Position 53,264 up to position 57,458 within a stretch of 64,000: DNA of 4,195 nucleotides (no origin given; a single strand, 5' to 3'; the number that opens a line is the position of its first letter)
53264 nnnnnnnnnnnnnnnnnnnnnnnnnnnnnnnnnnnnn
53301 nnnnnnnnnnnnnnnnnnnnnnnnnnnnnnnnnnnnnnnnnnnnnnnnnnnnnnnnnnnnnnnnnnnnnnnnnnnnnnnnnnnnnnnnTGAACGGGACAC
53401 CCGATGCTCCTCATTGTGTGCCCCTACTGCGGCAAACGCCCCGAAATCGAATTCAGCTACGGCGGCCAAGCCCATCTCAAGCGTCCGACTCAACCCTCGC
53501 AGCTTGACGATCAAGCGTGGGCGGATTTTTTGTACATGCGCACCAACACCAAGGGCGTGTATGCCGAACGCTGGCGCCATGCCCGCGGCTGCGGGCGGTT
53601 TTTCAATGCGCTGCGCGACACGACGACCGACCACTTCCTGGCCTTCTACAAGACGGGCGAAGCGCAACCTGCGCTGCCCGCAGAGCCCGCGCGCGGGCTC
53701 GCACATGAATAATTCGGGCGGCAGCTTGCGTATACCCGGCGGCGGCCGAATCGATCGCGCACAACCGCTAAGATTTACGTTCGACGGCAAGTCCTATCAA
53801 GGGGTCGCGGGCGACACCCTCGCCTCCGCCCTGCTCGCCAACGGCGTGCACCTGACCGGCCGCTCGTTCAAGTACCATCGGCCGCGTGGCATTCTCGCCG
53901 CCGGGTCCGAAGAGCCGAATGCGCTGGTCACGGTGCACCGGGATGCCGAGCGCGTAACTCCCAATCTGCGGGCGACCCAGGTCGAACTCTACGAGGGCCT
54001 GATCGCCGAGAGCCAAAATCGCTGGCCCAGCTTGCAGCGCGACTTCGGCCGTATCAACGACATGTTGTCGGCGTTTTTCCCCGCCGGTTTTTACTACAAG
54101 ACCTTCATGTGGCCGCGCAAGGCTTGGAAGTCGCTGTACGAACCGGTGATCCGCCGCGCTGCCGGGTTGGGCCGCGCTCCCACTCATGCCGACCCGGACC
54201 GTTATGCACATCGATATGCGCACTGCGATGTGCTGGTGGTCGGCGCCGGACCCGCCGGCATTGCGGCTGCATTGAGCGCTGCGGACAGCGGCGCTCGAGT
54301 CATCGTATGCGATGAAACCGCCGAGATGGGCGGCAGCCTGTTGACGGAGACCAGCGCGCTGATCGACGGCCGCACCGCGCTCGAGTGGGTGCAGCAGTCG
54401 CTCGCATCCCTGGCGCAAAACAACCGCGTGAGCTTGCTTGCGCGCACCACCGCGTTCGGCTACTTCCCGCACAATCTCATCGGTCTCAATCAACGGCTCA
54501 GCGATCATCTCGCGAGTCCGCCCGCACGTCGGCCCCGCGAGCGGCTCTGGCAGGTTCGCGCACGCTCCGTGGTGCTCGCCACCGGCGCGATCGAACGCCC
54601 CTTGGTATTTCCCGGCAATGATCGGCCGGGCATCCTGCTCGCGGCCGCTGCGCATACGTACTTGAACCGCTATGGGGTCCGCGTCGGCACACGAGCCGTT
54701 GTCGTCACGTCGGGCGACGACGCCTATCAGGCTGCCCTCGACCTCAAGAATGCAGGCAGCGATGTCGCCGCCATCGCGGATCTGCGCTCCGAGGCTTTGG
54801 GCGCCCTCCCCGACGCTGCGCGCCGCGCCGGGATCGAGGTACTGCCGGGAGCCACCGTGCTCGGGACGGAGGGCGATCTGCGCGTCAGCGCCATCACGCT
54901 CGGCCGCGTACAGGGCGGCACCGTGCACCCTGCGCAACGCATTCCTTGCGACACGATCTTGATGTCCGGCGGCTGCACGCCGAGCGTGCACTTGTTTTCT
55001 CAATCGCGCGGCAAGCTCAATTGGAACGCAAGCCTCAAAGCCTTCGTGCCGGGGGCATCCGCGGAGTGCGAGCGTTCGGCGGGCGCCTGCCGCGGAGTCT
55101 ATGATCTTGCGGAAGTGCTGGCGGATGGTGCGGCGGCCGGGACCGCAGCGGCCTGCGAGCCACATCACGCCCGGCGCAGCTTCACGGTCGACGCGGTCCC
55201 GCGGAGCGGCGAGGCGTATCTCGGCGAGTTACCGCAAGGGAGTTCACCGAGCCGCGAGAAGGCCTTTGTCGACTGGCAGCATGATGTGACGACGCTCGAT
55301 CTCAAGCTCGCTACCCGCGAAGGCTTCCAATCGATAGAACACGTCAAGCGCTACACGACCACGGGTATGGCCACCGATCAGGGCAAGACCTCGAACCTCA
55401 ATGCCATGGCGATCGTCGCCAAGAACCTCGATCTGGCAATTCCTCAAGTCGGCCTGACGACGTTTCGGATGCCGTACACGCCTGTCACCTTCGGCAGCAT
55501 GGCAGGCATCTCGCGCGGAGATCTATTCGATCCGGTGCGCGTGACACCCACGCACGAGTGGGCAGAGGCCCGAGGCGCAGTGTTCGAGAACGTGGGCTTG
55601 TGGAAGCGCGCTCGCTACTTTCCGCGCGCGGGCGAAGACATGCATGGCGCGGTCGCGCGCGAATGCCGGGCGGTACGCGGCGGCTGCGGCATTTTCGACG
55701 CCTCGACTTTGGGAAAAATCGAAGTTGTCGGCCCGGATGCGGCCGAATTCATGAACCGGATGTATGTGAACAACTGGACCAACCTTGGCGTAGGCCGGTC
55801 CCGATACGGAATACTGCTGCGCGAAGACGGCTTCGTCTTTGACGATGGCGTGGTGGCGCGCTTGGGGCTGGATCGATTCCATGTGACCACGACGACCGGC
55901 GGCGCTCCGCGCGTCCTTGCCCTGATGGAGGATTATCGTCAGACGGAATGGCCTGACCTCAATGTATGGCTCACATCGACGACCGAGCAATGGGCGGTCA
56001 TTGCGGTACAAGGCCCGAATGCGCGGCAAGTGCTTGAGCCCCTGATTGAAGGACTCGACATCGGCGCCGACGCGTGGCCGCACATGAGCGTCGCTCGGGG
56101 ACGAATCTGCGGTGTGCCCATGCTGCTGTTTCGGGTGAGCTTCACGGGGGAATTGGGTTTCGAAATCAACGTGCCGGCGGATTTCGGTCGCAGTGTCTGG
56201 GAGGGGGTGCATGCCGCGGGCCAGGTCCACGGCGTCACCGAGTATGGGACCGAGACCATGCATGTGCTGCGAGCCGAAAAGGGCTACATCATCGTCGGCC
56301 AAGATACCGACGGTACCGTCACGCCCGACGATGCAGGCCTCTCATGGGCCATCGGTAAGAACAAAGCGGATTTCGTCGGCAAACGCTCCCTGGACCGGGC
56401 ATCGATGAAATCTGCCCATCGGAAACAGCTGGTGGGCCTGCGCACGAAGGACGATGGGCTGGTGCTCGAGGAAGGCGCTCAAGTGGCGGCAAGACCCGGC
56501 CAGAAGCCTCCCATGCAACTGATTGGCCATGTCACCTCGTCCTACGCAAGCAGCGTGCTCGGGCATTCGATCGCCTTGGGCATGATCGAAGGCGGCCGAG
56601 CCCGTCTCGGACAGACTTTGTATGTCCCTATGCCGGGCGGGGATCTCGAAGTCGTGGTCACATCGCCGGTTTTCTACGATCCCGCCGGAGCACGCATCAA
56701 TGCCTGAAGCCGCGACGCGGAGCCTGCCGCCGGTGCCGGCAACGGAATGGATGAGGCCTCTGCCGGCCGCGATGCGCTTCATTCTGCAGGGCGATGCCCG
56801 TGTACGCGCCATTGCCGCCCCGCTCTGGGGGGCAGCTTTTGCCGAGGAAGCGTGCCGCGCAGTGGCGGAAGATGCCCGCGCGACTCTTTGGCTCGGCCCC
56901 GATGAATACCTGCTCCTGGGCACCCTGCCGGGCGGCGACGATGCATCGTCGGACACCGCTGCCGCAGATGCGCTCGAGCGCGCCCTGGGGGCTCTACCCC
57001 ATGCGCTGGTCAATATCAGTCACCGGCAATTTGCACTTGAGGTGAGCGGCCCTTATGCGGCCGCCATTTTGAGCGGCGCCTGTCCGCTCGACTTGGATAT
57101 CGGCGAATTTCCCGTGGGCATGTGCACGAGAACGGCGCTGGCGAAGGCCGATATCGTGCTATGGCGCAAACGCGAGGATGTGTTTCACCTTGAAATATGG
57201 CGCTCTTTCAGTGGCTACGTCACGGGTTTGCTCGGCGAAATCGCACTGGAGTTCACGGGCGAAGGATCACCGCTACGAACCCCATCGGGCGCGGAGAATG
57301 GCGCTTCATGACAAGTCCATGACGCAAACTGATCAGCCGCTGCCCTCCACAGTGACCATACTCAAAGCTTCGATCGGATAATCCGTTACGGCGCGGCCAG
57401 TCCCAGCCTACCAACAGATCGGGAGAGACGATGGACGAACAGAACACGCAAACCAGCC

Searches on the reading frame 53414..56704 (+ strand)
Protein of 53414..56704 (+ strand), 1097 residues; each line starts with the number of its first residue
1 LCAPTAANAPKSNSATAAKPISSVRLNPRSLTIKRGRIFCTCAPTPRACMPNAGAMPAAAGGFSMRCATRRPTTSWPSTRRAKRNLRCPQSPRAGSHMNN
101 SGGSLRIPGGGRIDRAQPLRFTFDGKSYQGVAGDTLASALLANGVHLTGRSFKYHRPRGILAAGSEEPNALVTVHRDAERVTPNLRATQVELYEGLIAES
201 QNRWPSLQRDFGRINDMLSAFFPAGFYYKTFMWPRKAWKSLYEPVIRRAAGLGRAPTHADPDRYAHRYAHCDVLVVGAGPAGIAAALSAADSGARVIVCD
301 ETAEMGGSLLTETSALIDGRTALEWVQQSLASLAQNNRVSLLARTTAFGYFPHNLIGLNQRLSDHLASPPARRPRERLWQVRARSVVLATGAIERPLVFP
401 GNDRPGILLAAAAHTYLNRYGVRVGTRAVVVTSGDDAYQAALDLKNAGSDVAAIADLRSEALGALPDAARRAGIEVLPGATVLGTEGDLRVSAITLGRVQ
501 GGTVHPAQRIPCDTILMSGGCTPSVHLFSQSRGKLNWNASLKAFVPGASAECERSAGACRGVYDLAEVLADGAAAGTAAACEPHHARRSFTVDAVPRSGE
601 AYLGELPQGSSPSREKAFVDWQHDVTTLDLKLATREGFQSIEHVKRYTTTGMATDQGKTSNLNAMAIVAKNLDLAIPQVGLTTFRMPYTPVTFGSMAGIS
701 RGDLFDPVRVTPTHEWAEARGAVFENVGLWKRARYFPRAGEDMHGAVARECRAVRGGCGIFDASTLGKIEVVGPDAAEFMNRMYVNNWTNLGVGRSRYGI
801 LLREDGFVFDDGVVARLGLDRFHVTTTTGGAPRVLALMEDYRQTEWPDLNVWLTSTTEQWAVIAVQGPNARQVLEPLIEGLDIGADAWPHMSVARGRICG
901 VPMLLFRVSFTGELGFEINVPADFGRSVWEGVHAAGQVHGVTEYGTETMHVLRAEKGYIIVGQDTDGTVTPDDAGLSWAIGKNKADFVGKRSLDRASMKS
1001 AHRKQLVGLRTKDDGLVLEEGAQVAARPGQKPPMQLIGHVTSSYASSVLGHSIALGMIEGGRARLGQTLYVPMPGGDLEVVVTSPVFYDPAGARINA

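Call 56: search_protein_families(library=pfam, proteins=[window:53414-56704:+], max_evalue=0.000001)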
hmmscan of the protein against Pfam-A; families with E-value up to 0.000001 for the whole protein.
window:53414-56704:+ (1097 aa): 7 families
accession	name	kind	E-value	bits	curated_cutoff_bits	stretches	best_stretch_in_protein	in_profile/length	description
PF01571.26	GCV_T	-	7.5e-70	235.5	25.6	1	714-979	2-255/255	Aminomethyltransferase folate-binding domain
PF17806.6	SO_alpha_A3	-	5.5e-32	110.4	23.1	1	615-698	2-86/87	Sarcosine oxidase A3 domain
PF13510.11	Fer2_4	-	2e-25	89.1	22.8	1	117-202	2-81/82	2Fe-2S iron-sulfur cluster binding domain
PF08669.17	GCV_T_C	-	5e-17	62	25.9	1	1004-1089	1-80/80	Glycine cleavage T-protein C-terminal barrel domain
PF07992.20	Pyr_redox_2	-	2.3e-16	60.5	26.1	1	272-537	2-253/291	Pyridine nucleotide-disulphide oxidoreductase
PF12831.13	FAD_oxidored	-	3.2e-11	43.6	27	1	272-335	1-62/416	FAD dependent oxidoreductase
PF13738.12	Pyr_redox_3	-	2.2e-07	30.9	30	0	257-306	151-200/305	Pyridine nucleotide-disulphide oxidoreductase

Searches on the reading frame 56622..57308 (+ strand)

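Call 56: search_protein_families(library=pfam, proteins=[window:56622-57308:+], max_evalue=0.000001)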
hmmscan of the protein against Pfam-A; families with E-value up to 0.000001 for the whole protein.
window:56622-57308:+ (229 aa): 1 family
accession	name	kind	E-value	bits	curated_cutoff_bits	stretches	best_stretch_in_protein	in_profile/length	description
PF04268.17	SoxG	-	9.5e-14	52.2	21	1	58-201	3-143/152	Sarcosine oxidase, gamma subunit family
